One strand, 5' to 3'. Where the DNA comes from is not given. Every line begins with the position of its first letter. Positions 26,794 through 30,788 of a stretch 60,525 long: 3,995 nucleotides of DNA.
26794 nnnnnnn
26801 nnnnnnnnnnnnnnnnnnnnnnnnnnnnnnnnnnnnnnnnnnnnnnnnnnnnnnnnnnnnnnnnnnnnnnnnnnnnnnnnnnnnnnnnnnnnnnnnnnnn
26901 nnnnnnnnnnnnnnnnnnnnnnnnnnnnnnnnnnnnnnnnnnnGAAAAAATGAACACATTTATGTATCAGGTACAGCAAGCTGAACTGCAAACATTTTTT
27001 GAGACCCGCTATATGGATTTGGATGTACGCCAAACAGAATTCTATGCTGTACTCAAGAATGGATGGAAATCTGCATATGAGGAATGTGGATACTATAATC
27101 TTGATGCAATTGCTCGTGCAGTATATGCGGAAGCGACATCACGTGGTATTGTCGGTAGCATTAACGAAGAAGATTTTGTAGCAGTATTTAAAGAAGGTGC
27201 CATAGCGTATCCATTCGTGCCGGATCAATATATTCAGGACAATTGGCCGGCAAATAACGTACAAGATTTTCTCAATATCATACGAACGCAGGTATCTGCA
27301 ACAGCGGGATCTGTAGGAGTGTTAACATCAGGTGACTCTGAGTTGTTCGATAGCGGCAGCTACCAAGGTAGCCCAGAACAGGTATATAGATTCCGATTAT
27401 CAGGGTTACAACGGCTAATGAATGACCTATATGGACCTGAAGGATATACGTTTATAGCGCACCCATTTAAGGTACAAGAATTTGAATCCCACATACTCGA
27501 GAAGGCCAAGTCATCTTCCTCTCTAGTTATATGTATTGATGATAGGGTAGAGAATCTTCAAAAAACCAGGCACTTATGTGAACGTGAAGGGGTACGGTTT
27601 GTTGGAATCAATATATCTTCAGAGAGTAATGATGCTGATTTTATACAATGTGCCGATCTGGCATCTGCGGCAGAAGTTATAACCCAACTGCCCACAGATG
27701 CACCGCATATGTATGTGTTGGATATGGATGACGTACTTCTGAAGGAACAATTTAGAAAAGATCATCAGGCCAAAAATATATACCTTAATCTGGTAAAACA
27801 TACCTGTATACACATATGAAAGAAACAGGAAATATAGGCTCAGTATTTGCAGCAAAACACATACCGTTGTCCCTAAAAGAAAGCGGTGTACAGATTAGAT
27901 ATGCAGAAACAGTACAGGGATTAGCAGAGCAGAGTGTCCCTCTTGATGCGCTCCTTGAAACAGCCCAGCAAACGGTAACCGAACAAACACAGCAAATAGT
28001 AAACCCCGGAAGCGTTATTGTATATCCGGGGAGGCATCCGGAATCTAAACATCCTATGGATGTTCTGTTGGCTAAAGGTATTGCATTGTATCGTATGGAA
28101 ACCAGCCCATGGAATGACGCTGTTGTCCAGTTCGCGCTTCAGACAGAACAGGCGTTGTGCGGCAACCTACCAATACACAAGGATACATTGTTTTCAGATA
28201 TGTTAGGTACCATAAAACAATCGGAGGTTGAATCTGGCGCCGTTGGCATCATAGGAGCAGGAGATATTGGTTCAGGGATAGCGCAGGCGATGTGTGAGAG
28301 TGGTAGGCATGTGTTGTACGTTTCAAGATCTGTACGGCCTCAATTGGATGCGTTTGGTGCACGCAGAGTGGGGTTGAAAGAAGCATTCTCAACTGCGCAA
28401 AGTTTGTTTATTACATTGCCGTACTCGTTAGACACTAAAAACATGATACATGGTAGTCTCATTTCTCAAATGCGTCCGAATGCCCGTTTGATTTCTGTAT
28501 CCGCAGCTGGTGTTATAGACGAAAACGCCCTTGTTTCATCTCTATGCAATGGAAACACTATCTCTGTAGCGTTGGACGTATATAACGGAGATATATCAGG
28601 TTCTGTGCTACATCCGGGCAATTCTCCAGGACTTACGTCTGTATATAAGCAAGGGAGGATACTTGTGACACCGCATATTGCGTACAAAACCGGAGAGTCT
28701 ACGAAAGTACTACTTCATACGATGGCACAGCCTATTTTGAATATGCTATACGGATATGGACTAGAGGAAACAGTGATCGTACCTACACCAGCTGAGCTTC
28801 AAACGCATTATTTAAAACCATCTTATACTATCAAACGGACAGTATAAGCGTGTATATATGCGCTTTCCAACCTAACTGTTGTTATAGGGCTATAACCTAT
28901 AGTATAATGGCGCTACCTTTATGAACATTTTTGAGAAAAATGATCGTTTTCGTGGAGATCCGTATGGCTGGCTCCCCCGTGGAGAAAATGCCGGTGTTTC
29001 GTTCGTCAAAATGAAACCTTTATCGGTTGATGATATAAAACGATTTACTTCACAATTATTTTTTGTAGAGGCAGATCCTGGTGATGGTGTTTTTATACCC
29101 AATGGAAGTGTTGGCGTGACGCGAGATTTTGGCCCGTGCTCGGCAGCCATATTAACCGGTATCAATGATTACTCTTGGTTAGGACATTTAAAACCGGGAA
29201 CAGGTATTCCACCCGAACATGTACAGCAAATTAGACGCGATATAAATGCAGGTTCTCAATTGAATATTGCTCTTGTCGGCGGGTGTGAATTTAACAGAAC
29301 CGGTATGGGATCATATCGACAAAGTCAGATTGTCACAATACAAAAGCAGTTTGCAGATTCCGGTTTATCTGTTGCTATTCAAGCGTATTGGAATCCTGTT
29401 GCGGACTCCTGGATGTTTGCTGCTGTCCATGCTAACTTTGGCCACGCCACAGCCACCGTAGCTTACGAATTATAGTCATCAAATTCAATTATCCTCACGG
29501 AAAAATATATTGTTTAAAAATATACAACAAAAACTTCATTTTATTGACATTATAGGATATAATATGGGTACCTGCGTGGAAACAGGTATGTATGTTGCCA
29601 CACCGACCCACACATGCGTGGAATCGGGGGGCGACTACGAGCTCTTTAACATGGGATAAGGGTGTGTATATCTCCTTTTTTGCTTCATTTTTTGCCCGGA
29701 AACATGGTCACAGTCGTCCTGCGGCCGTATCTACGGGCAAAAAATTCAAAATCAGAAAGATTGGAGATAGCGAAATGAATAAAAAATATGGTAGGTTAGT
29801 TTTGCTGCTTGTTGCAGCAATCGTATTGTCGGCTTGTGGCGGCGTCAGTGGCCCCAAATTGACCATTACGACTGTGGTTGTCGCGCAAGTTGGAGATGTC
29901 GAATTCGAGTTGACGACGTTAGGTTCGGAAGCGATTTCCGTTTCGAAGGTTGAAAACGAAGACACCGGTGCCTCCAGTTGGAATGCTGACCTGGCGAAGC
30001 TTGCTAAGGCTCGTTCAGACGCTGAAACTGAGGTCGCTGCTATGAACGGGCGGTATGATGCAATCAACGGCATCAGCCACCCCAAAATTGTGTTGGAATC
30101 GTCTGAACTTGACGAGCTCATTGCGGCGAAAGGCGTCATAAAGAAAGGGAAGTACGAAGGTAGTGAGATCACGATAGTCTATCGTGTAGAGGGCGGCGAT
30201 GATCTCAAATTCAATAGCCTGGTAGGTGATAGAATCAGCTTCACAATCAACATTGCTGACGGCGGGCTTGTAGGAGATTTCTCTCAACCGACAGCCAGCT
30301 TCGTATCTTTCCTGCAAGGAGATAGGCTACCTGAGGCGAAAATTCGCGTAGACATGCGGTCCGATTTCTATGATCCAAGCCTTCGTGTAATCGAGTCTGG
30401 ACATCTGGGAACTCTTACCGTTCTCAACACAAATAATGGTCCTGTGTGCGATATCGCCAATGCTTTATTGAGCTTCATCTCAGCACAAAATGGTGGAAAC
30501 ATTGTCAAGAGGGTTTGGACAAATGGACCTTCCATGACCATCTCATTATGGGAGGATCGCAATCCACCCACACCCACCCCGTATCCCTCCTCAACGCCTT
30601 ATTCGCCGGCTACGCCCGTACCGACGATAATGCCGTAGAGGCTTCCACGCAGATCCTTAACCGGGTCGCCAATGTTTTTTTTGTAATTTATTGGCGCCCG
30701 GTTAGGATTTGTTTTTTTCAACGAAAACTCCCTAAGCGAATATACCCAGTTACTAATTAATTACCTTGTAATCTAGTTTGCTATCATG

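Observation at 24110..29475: Unrecognised nucleotide-chemistry operon: GMK-like kinase, PRTase-TrpF-HAD fusion, 2-hydroxyacid dehydrogenase (plus CheD-like hydrolase)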

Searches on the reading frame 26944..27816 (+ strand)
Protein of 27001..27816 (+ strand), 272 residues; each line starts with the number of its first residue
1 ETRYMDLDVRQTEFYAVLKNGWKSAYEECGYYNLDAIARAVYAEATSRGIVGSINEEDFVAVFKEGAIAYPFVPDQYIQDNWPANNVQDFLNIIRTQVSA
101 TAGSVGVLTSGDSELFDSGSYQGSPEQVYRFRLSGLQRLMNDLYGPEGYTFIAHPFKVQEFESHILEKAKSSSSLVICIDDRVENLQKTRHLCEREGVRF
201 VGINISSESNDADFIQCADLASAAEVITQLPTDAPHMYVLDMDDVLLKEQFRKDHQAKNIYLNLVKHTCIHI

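Call 23: search_protein_families(library=pfam, proteins=[window:27001-27816:+], max_evalue=1)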
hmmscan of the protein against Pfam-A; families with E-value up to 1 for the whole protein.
window:27001-27816:+ (272 aa): 2 families
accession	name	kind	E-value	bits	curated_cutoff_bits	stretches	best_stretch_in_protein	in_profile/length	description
PF11019.14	DUF2608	-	2.6e-05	24.3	22.6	1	164-213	169-218/244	Protein of unknown function (DUF2608)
PF09916.15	DUF2145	-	0.088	12.8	25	1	12-48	103-139/200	Uncharacterized protein conserved in bacteria (DUF2145)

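Call 85: predict_structure(alignment_id=A4)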
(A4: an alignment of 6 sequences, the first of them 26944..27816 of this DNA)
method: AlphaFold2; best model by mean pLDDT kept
length: 291 residues; sequences in the alignment: 6
mean_pLDDT: 85.3   pTM: 0.80
mean pLDDT of the five models: 85.3, 84.8, 84.3, 83.7, 83.6
residues with pLDDT >= 90: 140; 70-90: 116; 50-70: 29; < 50: 6
segments of 3 or more residues with pLDDT < 50: 136-139
pLDDT, mean of each block of 10 residues (from residue 1): 55 61 78 91 86 91 90 90 90 79 94 94 89 56 77 91 90 79 83 94 91 93 83 92 94 93 90 90 88 71
secondary structure, 60 per line:
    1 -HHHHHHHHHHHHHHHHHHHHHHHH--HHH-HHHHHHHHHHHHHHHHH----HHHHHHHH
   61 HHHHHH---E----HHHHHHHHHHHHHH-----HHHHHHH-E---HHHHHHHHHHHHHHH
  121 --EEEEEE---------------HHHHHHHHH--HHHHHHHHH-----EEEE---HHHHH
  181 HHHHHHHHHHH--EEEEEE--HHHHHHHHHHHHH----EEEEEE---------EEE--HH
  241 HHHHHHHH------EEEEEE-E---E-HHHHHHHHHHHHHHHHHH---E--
elements in order: H2-25 H32-48 H53-66 H75-88 H94-100 H106-120 E123-128 H144-152 H155-163 E169-172 H176-191 E194-199 H202-214 E219-224 E234-236 H239-248 E255-260 H268-285

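Call 88: fold_search(model_id=the predicted structure, library=pdb)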
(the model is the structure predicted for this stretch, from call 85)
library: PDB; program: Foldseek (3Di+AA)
matches with E <= 10: 1389; with E <= 0.001: 0
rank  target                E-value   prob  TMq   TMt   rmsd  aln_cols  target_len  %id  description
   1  6jly_A                4.3e-03  0.72  0.23  0.21  14.6       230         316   14  eIF2a - eIF2B complex (released 2019-05-01)
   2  2c03_A                4.5e-03  0.93  0.26  0.25  16.9       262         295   13  GDP COMPLEX OF SRP GTPASE FFH NG DOMAIN (released 2007-02-13)
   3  8fft_B                5.7e-03  0.54  0.22  0.20  13.2       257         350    8  Structure of GntC, a PLP-dependent enzyme catalyzing L-enduracididine biosynthesis from (S)-4-hydroxy-L-arginine (released 2023-04-12)
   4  6cbo_B                6.1e-03  0.63  0.25  0.19  13.6       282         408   12  X-ray structure of GenB1 from micromonospora echinospora in complex with neamine and PLP (as the external aldimine) (released 2018-02-21)
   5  6jlz_A                7.3e-03  0.54  0.20  0.19  14.7       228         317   13  P-eIF2a - eIF2B complex (released 2019-05-01)
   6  5er3                  7.3e-03  0.51  0.24  0.23  18.1       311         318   12  Crystal structure of ABC transporter system solute-binding protein from Rhodopirellula baltica SH 1 (released 2015-11-25)
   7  4ru1_A                7.7e-03  0.77  0.27  0.28  10.8       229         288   13  Crystal structure of carbohydrate transporter ACEI_1806 from Acidothermus cellulolyticus 11B, TARGET EFI-510965, in co (released 2014-12-17)
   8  2oip_D                8.7e-03  0.90  0.22  0.14  11.9       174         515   12  Crystal Structure of the S290G Active Site Mutant of TS-DHFR from Cryptosporidium hominis (released 2007-07-17)
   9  1ls1                  8.7e-03  0.84  0.26  0.26  18.0       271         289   13  T. aquaticus Ffh NG Domain at 1.1A Resolution (released 2002-11-16)
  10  6hbd_A                8.7e-03  0.77  0.27  0.26  10.4       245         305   11  Crystal structure of MSMEG_1712 from Mycobacterium smegmatis in complex with Beta-D-Galactofuranose (released 2019-05-01)
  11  6cbo_C                1.2e-02  0.44  0.23  0.18  14.1       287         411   11  X-ray structure of GenB1 from micromonospora echinospora in complex with neamine and PLP (as the external aldimine) (released 2018-02-21)
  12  2j6h_A                1.2e-02  0.63  0.25  0.15  12.3       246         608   13  E. coli glucosamine-6-P synthase in complex with glucose-6P and 5-oxo- L-norleucine (released 2006-10-02)
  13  6o9z_G                1.2e-02  0.47  0.21  0.21  13.9       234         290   11  Electron cryo-microscopy of the eukaryotic translation initiation factor 2B bound to eukaryotic translation initiation (released 2019-05-15)
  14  8ht2_B                1.3e-02  0.51  0.21  0.18  16.3       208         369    9  Crystal structure of Acetylornithine aminotransferase from Corynebacterium glutamicum (released 2024-01-17)
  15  5dbo_C                1.4e-02  0.28  0.18  0.17  16.3       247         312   12  Crystal structure of the tetrameric eIF2B-beta2-delta2 complex from C. thermophilum (released 2015-10-07)
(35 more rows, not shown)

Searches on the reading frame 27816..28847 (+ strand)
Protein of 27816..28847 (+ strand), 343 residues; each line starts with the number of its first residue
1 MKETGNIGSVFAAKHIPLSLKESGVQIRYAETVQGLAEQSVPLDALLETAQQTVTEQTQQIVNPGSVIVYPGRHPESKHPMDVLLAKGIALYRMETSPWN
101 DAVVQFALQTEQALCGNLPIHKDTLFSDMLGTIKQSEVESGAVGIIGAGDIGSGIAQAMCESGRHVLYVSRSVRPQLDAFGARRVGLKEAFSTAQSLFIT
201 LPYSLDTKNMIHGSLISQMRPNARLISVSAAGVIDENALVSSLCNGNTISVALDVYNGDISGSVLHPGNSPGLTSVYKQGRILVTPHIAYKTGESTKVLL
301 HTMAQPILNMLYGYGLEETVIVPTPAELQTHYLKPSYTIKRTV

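Call 3: search_protein_families(library=pfam, proteins=[window:27816-28847:+], max_evalue=0.1)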
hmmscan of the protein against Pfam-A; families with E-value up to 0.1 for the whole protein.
window:27816-28847:+ (343 aa): 7 families
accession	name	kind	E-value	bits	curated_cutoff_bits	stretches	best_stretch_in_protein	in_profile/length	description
PF02826.25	2-Hacid_dh_C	-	2e-27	96.1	25.1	1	134-289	30-178/178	D-isomer specific 2-hydroxyacid dehydrogenase, NAD binding domain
PF03807.23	F420_oxidored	-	1.4e-05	26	21.6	1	143-204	2-70/94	NADP oxidoreductase coenzyme F420-dependent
PF03446.21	NAD_binding_2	-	5.4e-05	23.7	21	1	143-241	2-105/161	NAD binding domain of 6-phosphogluconate dehydrogenase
PF02737.24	3HCDH_N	-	0.0011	19.4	22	1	143-172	2-31/180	3-hydroxyacyl-CoA dehydrogenase, NAD binding domain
PF00070.33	Pyr_redox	-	0.0042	18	22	1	143-179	2-40/82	Pyridine nucleotide-disulphide oxidoreductase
PF07992.20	Pyr_redox_2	-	0.0048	16.8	26.1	0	139-178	142-179/291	Pyridine nucleotide-disulphide oxidoreductase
PF02558.23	ApbA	-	0.078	13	22.2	0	143-173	1-31/150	Ketopantoate reductase PanE/ApbA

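Call 4: search_protein_families(library=ncbifam, proteins=[window:27816-28847:+], max_evalue=0.1)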
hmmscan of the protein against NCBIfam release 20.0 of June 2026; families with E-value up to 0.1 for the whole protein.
window:27816-28847:+ (343 aa): 33 families (the best 25 are shown)
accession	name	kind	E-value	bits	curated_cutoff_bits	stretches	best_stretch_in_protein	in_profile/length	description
TIGR01327.1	PGDH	equivalog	3.6e-21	75.5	454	1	136-339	134-329/525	phosphoglycerate dehydrogenase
NF006263.0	PRK08410.1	equivalog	1.3e-19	70.8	389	1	123-309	130-305/311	D-2-hydroxyacid dehydrogenase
NF005069.0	PRK06487.1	equivalog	3.1e-17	62.6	448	1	137-313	148-313/320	2-hydroxyacid dehydrogenase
NF000492.1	vanH_gen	exception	1.9e-16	60.1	540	1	129-311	130-308/312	D-lactate dehydrogenase VanH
NF009714.1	PRK13243.1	equivalog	3.1e-16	59.6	455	1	137-307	147-309/332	glyoxylate reductase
NF041369.1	Dhydh_Halo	equivalog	8.7e-16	58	400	1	139-294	131-278/305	D-2-hydroxyacid dehydrogenase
NF011938.0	PRK15409.1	equivalog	7.1e-15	54.8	492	1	137-301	142-299/324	glyoxylate/hydroxypyruvate reductase GhrB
NF005387.0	PRK06932.1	equivalog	4.2e-14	52.2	492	1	137-307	144-306/314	2-hydroxyacid dehydrogenase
NF008759.0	PRK11790.1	equivalog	8.8e-14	51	404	1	136-308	148-314/410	phosphoglycerate dehydrogenase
NF000128.1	vanH-Sc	exception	1.2e-13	51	650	1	120-311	141-328/337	D-lactate dehydrogenase VanH-Sc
NF000004.1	vanH-D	exception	9.8e-13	47.9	550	1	133-311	140-314/323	D-lactate dehydrogenase VanH-D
NF000371.1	vanH_Agroup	exception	4.6e-12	45.8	700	1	139-296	145-301/322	VanH-A/VanH-Pt family D-lactate dehydrogenase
NF012013.0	PRK15469.1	equivalog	9.1e-11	41.3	403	1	85-293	81-281/312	glyoxylate/hydroxypyruvate reductase GhrA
NF000112.1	vanH-Amyco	exception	2e-10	40.5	625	1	126-311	156-337/348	VanH-AOV family D-lactate dehydrogenase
NF009127.0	PRK12480.1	equivalog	6.8e-10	38.4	579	1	134-301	140-310/330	D-lactate dehydrogenase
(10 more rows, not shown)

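Call 22: search_protein_families(library=padloc, proteins=[window:27816-28847:+], max_evalue=0.1)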
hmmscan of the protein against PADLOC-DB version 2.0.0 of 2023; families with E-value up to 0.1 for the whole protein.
window:27816-28847:+ (343 aa): 1 family
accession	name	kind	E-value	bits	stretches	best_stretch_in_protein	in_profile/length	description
PDLC00855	E1-E2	-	0.079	10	0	135-163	297-325/579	E1-E2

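Call 78: search_solved_structures(query=window:27816-28847:+, max_evalue=0.00001, show_alignments=3)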
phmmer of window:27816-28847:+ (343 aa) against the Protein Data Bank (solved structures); distinct sequences matched with E-value up to 0.00001: 106 (the best 60 are shown).
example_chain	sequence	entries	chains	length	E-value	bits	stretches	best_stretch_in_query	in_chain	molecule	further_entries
9jcn_A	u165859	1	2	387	1.2e-13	54.5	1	142-308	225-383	D-3-phosphoglycerate dehydrogenase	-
9jcm_A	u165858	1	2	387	2.2e-13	53.6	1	142-308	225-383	D-3-phosphoglycerate dehydrogenase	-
4zgs_A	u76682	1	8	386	4.5e-13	52.6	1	137-326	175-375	Putative D-lactate dehydrogenase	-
7jp2_A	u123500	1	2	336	9e-13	51.6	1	135-297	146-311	D-lactate dehydrogenase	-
5z20_A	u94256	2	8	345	6.9e-12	48.7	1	139-302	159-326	D-lactate dehydrogenase (Fermentative)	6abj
6bii_A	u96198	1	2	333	9.7e-12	48.2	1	140-258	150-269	Glyoxylate reductase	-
4xkj_A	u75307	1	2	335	1.9e-11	47.3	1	101-310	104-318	D-lactate dehydrogenase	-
3wnv_A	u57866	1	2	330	1.9e-11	47.2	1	141-298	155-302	glyoxylate reductase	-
4e5p_A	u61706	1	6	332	2.4e-11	47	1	138-311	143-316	Thermostable phosphite dehydrogenase A176R variant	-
4e5m_A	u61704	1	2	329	2.4e-11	47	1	138-311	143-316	Thermostable phosphite dehydrogenase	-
9pu6_A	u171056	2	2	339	3.8e-11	46.3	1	138-312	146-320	Phosphonate dehydrogenase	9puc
4nu5_A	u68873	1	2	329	4.5e-11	46.1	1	138-312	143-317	Phosphonate dehydrogenase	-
5tx7_A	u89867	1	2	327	4.5e-11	46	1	135-313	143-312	D-isomer specific 2-hydroxyacid dehydrogenase family protein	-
5aov_A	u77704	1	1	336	4.7e-11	46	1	140-307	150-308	GLYOXYLATE REDUCTASE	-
4ebf_A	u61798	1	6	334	4.8e-11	46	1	138-311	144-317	Thermostable phosphite dehydrogenase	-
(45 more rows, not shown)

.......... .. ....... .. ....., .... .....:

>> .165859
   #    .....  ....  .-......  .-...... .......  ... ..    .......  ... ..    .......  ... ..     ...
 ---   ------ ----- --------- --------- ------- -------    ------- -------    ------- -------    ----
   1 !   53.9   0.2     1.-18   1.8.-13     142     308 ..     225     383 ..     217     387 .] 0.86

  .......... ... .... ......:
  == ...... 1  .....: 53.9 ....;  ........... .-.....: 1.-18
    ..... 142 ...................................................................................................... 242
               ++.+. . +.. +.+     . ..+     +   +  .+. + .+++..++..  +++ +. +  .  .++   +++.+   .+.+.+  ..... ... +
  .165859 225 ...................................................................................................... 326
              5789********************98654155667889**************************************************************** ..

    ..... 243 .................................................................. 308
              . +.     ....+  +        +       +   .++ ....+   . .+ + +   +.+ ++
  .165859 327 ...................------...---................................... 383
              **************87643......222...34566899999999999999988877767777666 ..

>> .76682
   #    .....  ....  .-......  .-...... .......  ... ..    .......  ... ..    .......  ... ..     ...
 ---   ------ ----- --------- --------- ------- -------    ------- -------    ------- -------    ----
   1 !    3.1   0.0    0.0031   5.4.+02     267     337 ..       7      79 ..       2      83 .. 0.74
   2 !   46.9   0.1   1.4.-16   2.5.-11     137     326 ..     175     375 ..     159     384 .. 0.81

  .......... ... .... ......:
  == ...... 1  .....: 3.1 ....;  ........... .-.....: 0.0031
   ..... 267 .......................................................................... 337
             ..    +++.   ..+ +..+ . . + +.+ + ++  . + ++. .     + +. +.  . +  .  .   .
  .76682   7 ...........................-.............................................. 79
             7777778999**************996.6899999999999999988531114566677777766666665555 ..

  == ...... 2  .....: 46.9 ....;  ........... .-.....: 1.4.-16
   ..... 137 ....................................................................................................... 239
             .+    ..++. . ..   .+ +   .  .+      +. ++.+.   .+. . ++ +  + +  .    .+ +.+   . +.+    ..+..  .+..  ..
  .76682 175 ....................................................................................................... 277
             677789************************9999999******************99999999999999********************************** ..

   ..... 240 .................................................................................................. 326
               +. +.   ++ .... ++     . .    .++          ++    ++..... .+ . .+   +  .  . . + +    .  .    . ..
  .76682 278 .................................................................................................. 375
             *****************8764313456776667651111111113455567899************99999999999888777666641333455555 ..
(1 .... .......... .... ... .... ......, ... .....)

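Call 116: search_protein_families(library=phrogs, proteins=[window:27816-28847:+], max_evalue=0.01)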
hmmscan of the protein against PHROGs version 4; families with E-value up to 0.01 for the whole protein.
window:27816-28847:+ (343 aa): 1 family
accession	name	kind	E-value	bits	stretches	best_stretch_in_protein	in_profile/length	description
phrog_26092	-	unknown function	2.1e-12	47.9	1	137-297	120-271/385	-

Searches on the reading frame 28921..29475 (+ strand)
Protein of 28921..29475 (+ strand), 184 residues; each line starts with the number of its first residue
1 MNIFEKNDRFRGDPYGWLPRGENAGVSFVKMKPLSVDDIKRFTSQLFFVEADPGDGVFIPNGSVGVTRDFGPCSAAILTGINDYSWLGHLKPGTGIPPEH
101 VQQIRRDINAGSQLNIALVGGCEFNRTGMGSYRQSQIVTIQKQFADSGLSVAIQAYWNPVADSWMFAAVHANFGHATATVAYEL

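Call 3: search_protein_families(library=pfam, proteins=[window:28921-29475:+], max_evalue=0.1)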
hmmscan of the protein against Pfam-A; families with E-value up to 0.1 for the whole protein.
window:28921-29475:+ (184 aa): 1 family
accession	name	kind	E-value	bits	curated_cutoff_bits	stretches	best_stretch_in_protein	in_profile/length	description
PF03645.18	Tctex-1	-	0.063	14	22.8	1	131-180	46-94/95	Tctex-1 family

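Call 4: search_protein_families(library=ncbifam, proteins=[window:28921-29475:+], max_evalue=0.1)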
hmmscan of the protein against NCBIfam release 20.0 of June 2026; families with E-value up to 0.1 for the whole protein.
window:28921-29475:+ (184 aa): 0 families

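Call 22: search_protein_families(library=padloc, proteins=[window:28921-29475:+], max_evalue=0.1)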
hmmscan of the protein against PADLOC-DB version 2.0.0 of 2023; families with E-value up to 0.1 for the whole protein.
window:28921-29475:+ (184 aa): 0 families

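Call 104: find_homologous_proteins(query=window:28921-29475:+, max_evalue=0.001)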
Query window:28921-29475:+ (184 aa): 1 proteins with E <= 0.001 among 41 candidates.
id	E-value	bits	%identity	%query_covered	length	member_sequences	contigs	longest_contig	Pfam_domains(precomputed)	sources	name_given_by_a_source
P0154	7.9e-122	422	99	100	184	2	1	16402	-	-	-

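Call 105: search_solved_structures(query=window:28921-29475:+, max_evalue=10, show_alignments=1)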
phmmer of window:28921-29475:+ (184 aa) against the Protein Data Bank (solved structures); distinct sequences matched with E-value up to 10: 0.

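Call 111: find_encoding_contigs(protein=P0154, flank=10000, max_places=2)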
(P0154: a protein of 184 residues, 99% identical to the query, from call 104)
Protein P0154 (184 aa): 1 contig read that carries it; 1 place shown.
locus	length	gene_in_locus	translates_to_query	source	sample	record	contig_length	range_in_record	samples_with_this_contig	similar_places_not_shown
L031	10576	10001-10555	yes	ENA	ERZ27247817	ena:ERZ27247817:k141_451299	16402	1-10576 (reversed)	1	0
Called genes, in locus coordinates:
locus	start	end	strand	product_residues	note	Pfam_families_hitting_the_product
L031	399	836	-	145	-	-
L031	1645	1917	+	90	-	-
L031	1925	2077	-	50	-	-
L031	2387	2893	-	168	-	-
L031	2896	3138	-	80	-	-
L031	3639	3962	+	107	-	-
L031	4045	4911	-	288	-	-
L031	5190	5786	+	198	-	PF13238:AAA_18 (weak)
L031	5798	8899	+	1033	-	PF00697:PRAI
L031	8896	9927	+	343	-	PF03807:F420_oxidored (faint), PF02826:2-Hacid_dh_C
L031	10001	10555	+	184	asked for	-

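Call 116: search_protein_families(library=phrogs, proteins=[window:28921-29475:+], max_evalue=0.01)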
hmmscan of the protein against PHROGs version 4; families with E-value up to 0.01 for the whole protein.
window:28921-29475:+ (184 aa): 0 families

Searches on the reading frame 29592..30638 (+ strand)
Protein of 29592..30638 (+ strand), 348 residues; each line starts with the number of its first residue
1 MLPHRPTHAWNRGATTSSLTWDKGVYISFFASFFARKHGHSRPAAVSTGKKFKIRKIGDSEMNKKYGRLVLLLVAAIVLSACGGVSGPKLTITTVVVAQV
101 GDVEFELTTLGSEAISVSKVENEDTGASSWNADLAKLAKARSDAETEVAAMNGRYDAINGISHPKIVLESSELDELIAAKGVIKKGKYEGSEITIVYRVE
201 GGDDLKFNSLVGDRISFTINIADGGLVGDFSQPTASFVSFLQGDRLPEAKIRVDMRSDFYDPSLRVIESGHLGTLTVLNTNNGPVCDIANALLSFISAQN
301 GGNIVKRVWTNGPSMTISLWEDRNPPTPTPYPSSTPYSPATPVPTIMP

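Call 3: search_protein_families(library=pfam, proteins=[window:29592-30638:+], max_evalue=0.1)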
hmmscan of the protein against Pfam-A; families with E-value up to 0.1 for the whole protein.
window:29592-30638:+ (348 aa): 2 families
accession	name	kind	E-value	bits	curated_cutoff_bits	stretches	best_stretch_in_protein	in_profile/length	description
PF09388.15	SpoOE-like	-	0.076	13.5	23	0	158-177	18-37/42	Spo0E like sporulation regulatory protein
PF17165.9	DUF5121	-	0.091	13.7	23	0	93-169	29-102/120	Domain of unknown function (DUF5121)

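Call 4: search_protein_families(library=ncbifam, proteins=[window:29592-30638:+], max_evalue=0.1)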
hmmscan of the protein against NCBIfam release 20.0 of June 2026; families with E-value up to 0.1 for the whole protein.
window:29592-30638:+ (348 aa): 2 families
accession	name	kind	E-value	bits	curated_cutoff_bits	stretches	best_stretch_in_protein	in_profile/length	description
NF047847.2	SS_mature_LptM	equivalog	0.011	15.8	27.7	1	62-83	1-21/31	LPS translocon maturation chaperone LptM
NF052538.2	CoM_XcbA_fam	subfamily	0.061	12.6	150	1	120-165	87-131/293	XcbA family protein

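Call 22: search_protein_families(library=padloc, proteins=[window:29592-30638:+], max_evalue=0.1)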
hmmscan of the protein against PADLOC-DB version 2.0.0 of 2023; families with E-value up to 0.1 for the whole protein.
window:29592-30638:+ (348 aa): 0 families

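Call 116: search_protein_families(library=phrogs, proteins=[window:29592-30638:+], max_evalue=0.01)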
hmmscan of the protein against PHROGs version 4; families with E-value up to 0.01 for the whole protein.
window:29592-30638:+ (348 aa): 0 families
